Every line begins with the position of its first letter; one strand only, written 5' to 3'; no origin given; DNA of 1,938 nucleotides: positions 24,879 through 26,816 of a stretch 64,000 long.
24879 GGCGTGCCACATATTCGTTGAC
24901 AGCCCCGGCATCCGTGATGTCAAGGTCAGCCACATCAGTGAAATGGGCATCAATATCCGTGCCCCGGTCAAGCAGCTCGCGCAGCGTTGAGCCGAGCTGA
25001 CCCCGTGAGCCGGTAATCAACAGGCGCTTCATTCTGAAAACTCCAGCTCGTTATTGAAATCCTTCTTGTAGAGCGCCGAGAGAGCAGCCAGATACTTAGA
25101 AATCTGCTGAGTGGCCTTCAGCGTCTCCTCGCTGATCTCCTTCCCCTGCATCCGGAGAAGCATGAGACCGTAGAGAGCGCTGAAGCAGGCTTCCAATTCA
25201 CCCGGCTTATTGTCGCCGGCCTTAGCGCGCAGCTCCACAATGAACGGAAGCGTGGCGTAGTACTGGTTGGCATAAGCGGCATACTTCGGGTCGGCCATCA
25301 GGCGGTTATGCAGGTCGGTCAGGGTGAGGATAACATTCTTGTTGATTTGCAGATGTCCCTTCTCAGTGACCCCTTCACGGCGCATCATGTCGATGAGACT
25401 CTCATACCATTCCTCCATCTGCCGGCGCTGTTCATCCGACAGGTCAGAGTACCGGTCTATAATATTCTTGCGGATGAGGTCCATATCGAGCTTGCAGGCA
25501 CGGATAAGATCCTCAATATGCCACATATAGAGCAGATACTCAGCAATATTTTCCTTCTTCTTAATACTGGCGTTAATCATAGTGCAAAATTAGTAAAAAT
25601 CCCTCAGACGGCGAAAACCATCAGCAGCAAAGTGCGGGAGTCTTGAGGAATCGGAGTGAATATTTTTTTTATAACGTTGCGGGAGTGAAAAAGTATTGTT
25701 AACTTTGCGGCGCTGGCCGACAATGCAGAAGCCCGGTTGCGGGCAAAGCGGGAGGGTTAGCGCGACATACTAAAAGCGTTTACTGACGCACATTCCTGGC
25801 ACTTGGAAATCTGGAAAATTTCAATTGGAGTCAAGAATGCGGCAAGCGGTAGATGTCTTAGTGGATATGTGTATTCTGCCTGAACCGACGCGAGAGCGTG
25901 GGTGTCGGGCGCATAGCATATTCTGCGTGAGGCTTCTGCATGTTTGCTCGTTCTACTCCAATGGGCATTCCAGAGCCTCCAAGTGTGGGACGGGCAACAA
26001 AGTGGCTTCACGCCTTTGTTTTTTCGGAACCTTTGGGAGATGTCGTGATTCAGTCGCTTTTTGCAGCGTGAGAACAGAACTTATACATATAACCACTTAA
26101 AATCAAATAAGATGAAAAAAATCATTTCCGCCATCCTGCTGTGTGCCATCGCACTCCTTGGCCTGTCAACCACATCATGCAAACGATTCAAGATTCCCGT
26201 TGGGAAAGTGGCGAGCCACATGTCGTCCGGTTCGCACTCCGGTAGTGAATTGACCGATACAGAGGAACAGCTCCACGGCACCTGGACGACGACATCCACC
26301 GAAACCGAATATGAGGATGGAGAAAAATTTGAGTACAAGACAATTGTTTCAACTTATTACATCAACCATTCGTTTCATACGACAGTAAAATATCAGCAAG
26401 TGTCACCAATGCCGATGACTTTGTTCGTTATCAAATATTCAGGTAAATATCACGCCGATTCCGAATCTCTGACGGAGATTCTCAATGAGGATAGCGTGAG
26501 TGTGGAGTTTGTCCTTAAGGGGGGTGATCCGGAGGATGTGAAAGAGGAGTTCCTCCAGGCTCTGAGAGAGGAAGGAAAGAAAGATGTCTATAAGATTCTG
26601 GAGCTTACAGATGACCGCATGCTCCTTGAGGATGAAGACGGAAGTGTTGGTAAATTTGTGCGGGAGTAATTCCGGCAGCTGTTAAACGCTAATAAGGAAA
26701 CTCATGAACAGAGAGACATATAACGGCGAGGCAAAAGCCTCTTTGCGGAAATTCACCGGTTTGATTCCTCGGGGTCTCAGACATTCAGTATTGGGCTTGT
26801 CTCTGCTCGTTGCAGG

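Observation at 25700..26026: Copy A of a ~315-nt structured non-coding element with its own promoter and terminator-like 3' end (no RNA family recognised)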

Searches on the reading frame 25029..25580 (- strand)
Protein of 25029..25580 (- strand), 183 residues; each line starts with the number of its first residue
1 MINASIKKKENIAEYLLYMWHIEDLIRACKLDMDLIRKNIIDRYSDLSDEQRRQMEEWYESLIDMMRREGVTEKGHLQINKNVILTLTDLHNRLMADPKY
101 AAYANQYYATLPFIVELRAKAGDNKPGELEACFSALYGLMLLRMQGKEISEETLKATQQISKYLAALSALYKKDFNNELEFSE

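Call 12: find_encoding_contigs(protein=window:25029-25580:-, flank=3000, max_places=10)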
Protein window:25029-25580:- (183 aa): 23 contigs read that carry it; 10 places shown.
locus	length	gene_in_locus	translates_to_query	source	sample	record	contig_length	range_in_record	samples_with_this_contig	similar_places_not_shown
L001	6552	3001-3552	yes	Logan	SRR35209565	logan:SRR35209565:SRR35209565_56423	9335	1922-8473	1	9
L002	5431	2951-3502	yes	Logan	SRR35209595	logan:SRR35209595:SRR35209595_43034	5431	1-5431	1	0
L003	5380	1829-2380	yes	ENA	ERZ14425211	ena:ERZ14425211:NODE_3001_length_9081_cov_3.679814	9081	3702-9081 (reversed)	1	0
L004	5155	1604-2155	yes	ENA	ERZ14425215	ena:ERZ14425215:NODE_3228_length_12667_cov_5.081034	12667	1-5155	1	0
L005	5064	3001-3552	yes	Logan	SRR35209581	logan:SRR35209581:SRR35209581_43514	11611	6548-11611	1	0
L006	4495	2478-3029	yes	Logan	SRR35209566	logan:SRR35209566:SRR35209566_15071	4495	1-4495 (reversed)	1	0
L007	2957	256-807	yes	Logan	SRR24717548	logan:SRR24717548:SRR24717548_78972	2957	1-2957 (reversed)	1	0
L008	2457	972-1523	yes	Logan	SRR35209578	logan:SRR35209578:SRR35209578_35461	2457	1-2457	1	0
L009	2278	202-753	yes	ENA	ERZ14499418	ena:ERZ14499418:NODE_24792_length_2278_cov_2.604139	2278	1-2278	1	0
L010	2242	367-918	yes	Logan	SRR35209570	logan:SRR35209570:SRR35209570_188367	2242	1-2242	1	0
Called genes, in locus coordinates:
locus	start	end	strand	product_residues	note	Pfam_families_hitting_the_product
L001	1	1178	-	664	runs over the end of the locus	PF06874:FBPase_2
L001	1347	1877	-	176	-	PF03544:TonB_C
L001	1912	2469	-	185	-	-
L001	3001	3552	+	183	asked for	PF16271:DUF4924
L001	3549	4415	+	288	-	PF01370:Epimerase, PF04321:RmlD_sub_bind, PF02719:Polysacc_synt_2 (weak), PF16363:GDP_Man_Dehyd, PF07993:NAD_binding_4 (weak)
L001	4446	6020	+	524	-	PF00009:GTP_EFTU, PF01926:MMR_HSR1, PF22042:EF-G_D2, PF16658:RF3_C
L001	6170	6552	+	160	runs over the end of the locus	-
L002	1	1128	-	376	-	?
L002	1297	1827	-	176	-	PF03544:TonB_C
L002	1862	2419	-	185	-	-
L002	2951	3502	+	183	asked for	PF16271:DUF4924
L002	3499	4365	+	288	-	PF01370:Epimerase, PF04321:RmlD_sub_bind, PF02719:Polysacc_synt_2 (weak), PF16363:GDP_Man_Dehyd, PF07993:NAD_binding_4 (weak)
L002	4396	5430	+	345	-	?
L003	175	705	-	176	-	PF03544:TonB_C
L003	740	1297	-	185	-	-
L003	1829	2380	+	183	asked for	PF16271:DUF4924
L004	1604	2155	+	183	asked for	PF16271:DUF4924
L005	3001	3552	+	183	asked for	PF16271:DUF4924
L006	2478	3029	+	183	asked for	PF16271:DUF4924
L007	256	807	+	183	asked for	PF16271:DUF4924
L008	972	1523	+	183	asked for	PF16271:DUF4924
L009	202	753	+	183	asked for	PF16271:DUF4924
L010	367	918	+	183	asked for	PF16271:DUF4924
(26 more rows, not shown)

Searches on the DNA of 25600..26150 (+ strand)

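Call 4: search_rna_families(source=window, start=25600, end=26150, threshold=evalue, max_evalue=10, show_alignments=3)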
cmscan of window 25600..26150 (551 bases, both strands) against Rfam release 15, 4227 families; matches with E-value up to 10: 2.
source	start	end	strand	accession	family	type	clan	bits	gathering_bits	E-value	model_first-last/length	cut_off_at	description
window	25615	25677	-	RF02677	NsiR4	Gene; sRNA;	-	12.5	40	4.9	1-65/65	no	Nitrogen stress-induced RNA 4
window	25600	25609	+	RF03092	Ocean-VII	Gene; sRNA;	-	9.5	53.5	8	32-41/41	5'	Ocean-VII RNA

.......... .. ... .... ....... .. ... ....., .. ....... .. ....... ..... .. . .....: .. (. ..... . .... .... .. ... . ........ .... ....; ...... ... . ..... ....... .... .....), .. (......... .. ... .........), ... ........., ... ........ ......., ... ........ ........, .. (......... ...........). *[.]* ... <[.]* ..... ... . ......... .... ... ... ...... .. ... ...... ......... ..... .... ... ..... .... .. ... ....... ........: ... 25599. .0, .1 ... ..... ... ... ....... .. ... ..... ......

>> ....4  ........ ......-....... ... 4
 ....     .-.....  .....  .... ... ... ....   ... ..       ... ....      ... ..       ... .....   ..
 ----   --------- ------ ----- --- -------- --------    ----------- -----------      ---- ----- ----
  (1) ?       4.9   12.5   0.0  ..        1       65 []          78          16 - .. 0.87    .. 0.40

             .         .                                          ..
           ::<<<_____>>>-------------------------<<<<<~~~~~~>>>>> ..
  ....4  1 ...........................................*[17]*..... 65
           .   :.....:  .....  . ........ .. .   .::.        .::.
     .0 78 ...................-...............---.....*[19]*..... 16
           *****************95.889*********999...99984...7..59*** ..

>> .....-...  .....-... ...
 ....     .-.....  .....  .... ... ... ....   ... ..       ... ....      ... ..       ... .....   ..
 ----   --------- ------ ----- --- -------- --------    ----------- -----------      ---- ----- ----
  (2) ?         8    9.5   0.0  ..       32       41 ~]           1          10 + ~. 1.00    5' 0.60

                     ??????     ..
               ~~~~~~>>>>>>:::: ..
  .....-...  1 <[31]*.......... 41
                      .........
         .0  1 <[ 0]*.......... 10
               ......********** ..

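Call 15: search_dna_similar(query=window:25690-26030:+, collection=plasmids, mode=distant)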
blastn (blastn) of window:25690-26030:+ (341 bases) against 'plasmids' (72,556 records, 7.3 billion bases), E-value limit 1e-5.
No match.

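Call 16: search_dna_similar(query=window:25690-26030:+, collection=phages, mode=distant)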
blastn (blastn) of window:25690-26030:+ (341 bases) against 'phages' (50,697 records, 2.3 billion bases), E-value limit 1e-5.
No match.
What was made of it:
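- There is no match in the plasmid or phage record collections (calls 15, 16).
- Tried and rejected: blastn of the element against PLSDB plasmids and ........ phages gave no match (calls 15, 16).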

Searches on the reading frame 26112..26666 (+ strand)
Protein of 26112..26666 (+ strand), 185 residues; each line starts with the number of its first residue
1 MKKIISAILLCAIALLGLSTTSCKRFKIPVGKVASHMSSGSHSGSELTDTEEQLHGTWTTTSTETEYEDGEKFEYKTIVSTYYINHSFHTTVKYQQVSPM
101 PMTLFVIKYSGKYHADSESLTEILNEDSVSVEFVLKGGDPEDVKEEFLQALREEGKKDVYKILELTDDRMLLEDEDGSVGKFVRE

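Call 39: search_protein_families(library=pfam, alignment_id=A2, max_evalue=0.001)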
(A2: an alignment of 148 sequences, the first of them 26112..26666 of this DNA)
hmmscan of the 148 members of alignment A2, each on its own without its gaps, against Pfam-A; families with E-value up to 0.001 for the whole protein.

A. member 1, window:26112-26666:+ (185 aa): 0 families

B. families by the number of members that match (of 148 scanned): 42 families (the first 25 are shown)
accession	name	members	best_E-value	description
PF13306.12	LRR_5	18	5e-161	BspA type Leucine rich repeat region (6 copies)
PF13855.12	LRR_8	13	5.6e-22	Leucine rich repeat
PF05725.18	FNIP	5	1.7e-06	FNIP Repeat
PF12799.13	LRR_4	4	6.4e-12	Leucine Rich repeats (2 copies)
PF02368.24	Big_2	3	2.4e-22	Bacterial Ig-like domain (group 2)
PF13517.12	FG-GAP_3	3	4.1e-16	FG-GAP-like repeat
PF21461.3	HL_N-beta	3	1.1e-07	Hyaluronate lyase, N-terminal beta-sheet domain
PF01839.29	FG-GAP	3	1.6e-05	FG-GAP repeat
PF23952.1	LRR_EndoS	3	0.00014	Endo-beta-N-acetylglucosaminidase EndoS LRR domain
PF19672.4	DUF6175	2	2.5e-105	Family of unknown function (DUF6175)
PF20205.3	DUF6567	2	7.3e-33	Family of unknown function (DUF6567)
PF15283.12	DUF4595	2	7.6e-21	Domain of unknown function (DUF4595) with porin-like fold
PF14281.12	PDDEXK_4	2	2.5e-12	PD-(D/E)XK nuclease superfamily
PF00684.25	DnaJ_CXXCXGXG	2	1.4e-07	DnaJ central domain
PF18160.6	SLATT_5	2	0.00036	SMODS and SLOG-associating 2TM effector domain family 5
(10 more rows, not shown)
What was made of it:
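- The downstream genes are diverse and look accessory (call 39).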
